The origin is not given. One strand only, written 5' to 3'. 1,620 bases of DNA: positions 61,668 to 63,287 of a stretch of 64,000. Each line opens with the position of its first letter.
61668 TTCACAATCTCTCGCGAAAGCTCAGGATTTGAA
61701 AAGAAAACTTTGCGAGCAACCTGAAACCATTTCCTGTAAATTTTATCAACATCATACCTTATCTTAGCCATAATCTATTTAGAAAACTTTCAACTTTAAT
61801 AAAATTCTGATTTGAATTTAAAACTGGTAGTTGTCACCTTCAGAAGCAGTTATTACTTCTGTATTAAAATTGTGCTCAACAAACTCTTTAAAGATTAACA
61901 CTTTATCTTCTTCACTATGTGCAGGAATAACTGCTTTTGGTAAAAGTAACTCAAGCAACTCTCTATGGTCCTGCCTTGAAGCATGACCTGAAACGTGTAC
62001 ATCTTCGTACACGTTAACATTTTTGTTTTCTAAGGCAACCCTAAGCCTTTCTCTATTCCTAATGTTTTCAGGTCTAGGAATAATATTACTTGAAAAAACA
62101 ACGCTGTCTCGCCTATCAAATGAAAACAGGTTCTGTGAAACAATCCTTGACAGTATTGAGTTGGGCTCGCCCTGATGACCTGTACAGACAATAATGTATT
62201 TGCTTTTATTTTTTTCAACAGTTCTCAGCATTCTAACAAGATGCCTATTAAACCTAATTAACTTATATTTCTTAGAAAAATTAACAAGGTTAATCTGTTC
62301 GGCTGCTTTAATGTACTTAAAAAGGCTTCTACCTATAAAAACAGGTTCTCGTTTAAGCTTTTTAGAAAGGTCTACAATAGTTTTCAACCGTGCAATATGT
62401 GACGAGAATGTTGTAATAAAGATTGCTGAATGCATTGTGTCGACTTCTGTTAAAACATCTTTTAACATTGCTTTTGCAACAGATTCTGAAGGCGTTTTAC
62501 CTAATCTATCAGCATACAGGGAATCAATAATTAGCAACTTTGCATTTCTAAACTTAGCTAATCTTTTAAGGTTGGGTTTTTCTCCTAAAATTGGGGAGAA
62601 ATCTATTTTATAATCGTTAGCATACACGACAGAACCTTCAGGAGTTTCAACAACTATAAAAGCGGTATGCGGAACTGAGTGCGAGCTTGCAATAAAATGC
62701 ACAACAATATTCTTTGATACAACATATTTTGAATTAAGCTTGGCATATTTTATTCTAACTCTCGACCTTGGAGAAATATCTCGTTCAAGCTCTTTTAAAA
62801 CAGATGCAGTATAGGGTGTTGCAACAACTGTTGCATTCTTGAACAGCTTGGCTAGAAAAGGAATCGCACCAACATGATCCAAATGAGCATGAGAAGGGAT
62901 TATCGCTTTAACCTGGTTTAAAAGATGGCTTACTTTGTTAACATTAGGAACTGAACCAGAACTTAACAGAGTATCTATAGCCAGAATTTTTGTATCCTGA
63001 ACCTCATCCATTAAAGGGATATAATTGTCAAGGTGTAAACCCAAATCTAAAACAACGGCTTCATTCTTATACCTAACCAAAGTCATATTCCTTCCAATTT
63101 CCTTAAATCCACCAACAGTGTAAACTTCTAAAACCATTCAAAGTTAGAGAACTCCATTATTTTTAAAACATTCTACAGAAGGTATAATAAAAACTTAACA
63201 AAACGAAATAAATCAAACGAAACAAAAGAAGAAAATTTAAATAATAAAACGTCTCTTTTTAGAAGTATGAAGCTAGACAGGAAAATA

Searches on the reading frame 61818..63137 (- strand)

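Call 52: search_protein_families(library=pfam, proteins=[window:61818-63137:-], max_evalue=0.001)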
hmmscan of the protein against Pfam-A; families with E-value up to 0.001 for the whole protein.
window:61818-63137:- (439 aa): 4 families
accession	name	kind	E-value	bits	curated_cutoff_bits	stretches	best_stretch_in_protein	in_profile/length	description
PF22505.1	RNase_J_b_CASP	-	9.1e-21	74.4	27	1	239-355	4-114/126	Ribonuclease J, beta-CASP domain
PF00753.33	Lactamase_B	-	4e-12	46.9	22.7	1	16-176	6-150/196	Metallo-beta-lactamase superfamily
PF12706.13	Lactamase_B_2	-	1.4e-10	41.6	27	1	69-208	24-166/200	Beta-lactamase superfamily domain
PF07521.17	RMMBL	-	5.4e-08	33.2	21.6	1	378-429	9-61/63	Zn-dependent metallo-hydrolase RNA specificity domain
